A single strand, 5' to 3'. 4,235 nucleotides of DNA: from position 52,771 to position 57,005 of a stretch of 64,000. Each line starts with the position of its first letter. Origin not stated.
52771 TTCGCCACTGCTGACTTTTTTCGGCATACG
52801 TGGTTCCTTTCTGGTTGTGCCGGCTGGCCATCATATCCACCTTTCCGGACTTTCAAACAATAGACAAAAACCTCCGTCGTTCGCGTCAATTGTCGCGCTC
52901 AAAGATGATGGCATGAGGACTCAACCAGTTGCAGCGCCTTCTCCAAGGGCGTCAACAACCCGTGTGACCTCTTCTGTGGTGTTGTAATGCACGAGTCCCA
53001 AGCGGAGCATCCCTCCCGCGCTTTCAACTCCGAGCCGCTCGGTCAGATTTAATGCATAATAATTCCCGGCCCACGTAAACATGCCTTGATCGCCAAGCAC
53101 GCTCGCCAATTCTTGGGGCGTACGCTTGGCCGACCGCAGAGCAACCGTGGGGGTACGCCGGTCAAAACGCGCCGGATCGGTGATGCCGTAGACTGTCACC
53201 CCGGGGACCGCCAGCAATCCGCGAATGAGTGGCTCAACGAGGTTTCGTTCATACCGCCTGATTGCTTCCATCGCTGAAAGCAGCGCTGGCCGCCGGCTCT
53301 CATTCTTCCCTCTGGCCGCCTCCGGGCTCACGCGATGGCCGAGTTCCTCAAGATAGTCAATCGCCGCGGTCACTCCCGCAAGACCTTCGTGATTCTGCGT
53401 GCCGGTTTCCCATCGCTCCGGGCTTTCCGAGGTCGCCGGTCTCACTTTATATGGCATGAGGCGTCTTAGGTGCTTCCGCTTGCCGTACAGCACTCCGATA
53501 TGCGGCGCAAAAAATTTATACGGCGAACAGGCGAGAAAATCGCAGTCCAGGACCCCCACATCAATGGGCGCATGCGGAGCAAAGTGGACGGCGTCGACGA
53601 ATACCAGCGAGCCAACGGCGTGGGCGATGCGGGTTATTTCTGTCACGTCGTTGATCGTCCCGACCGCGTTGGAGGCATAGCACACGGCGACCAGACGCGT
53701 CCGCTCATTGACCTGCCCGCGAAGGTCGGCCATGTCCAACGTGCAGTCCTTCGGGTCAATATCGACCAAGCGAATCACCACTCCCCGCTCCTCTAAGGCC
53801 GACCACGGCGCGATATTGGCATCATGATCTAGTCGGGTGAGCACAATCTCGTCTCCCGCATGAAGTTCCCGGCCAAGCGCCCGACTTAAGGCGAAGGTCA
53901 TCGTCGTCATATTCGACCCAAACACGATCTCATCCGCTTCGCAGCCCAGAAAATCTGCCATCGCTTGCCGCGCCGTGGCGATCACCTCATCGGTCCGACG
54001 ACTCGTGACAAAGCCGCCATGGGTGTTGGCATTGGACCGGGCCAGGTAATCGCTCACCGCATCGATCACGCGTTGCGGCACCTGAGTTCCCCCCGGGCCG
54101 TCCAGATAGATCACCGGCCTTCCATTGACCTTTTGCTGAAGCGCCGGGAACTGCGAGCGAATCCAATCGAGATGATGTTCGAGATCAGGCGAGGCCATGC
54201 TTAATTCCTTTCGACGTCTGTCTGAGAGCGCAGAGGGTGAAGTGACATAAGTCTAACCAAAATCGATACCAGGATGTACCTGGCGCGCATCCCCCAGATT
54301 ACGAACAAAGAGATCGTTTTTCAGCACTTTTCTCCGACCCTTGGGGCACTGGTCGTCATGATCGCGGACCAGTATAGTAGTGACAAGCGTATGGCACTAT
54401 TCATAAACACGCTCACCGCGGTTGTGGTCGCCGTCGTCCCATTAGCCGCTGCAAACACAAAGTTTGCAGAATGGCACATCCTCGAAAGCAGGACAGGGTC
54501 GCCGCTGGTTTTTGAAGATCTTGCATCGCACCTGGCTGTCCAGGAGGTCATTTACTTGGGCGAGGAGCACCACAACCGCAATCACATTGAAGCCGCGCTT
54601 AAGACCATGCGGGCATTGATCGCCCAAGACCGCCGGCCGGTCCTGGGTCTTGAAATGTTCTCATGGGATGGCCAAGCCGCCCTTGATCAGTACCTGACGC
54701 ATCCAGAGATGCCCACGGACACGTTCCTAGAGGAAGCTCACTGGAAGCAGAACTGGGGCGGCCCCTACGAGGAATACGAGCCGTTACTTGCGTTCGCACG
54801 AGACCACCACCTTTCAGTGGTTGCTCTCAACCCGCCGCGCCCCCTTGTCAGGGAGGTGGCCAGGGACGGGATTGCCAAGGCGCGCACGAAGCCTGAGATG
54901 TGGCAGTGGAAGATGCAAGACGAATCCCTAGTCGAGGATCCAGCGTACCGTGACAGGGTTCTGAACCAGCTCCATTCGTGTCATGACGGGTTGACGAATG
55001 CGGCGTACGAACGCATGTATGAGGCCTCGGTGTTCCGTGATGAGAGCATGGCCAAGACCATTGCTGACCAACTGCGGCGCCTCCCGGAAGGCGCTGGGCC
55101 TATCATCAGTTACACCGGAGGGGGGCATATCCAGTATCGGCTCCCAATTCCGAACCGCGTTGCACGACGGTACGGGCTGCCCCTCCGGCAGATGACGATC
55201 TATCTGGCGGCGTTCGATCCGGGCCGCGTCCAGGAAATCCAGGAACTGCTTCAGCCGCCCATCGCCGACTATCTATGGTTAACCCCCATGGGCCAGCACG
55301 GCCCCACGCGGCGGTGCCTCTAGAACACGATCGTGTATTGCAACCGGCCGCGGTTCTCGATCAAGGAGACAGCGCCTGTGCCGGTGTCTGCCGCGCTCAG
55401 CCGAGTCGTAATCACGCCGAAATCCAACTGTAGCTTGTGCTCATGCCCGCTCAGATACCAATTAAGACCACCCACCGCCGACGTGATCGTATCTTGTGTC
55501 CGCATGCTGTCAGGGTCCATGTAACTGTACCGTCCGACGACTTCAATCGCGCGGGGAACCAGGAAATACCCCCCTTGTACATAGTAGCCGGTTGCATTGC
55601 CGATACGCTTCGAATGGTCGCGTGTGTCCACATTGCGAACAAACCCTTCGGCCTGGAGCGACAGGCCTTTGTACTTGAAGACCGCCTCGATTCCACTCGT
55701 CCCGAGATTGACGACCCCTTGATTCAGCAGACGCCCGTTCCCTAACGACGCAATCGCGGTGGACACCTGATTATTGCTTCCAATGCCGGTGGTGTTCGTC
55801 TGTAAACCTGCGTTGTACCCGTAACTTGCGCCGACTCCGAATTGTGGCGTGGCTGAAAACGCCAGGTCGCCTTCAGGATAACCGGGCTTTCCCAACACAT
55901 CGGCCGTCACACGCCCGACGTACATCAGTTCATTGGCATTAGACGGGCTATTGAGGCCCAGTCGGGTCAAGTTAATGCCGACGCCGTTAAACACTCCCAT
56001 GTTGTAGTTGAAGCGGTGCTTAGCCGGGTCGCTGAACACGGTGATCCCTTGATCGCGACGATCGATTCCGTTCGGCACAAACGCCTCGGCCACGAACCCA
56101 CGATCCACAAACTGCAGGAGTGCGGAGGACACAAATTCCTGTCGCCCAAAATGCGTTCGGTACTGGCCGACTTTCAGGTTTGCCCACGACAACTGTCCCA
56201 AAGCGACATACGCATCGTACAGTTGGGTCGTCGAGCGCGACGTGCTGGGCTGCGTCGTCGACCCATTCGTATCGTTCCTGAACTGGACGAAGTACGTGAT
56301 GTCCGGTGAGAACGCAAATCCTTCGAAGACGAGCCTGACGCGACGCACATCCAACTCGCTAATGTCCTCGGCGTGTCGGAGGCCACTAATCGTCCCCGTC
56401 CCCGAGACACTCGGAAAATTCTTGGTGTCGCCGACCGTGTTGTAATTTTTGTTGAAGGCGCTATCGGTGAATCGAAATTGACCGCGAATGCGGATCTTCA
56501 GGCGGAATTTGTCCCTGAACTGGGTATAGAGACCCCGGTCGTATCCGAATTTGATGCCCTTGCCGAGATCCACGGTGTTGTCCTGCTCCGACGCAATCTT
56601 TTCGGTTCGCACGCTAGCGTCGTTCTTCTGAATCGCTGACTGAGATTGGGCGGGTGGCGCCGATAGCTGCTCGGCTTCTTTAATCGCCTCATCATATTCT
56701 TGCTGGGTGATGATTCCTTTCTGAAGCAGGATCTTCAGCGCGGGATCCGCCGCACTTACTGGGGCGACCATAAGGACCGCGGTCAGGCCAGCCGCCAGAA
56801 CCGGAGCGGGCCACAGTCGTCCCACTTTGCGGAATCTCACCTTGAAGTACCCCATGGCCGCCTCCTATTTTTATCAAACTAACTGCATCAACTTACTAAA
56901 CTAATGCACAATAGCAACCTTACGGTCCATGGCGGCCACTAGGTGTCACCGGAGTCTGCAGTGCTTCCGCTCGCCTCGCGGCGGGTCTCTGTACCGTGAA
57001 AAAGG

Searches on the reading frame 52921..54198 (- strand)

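Call 54: search_protein_families(library=pfam, proteins=[window:52921-54198:-], max_evalue=0.00001)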
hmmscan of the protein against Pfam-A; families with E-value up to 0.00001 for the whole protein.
window:52921-54198:- (425 aa): 4 families
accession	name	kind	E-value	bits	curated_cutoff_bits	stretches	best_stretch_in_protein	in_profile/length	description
PF00266.25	Aminotran_5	-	1.4e-71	241.9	21.5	2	30-290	1-275/371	Aminotransferase class-V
PF00155.27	Aminotran_1_2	-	3.8e-10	39.9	19.7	1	37-205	16-188/361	Aminotransferase class I and II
PF01041.23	DegT_DnrJ_EryC1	-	5.7e-09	36.1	19.8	1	78-205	31-148/360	DegT/DnrJ/EryC1/StrS aminotransferase family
PF01053.26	Cys_Met_Meta_PP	-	1.4e-08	34.1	27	1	49-239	26-209/381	Cys/Met metabolism PLP-dependent enzyme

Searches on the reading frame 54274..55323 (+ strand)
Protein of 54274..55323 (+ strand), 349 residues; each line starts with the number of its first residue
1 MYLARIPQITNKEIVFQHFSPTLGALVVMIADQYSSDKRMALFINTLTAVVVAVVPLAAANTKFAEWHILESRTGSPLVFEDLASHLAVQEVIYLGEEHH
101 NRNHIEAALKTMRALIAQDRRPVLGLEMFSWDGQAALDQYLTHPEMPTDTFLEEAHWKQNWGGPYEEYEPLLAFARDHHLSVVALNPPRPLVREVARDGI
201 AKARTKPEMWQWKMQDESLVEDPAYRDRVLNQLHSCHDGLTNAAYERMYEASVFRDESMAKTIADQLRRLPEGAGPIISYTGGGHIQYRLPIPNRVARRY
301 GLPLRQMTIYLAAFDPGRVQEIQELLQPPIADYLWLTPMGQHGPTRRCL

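Call 54: search_protein_families(library=pfam, proteins=[window:54274-55323:+], max_evalue=0.00001)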
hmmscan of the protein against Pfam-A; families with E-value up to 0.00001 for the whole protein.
window:54274-55323:+ (349 aa): 1 family
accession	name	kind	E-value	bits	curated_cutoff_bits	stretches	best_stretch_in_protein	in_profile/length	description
PF04187.18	Cofac_haem_bdg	-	4e-53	181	27.7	1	84-296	2-213/213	Haem-binding uptake, Tiki superfamily, ChaN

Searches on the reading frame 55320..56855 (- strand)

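Call 54: search_protein_families(library=pfam, proteins=[window:55320-56855:-], max_evalue=0.00001)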
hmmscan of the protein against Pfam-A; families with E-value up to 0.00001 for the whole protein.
window:55320-56855:- (511 aa): 1 family
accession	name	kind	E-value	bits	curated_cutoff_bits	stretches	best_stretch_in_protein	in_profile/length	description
PF07396.17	Porin_O_P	-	3.5e-23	82.9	20.9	1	163-508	22-369/370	Phosphate-selective porin O and P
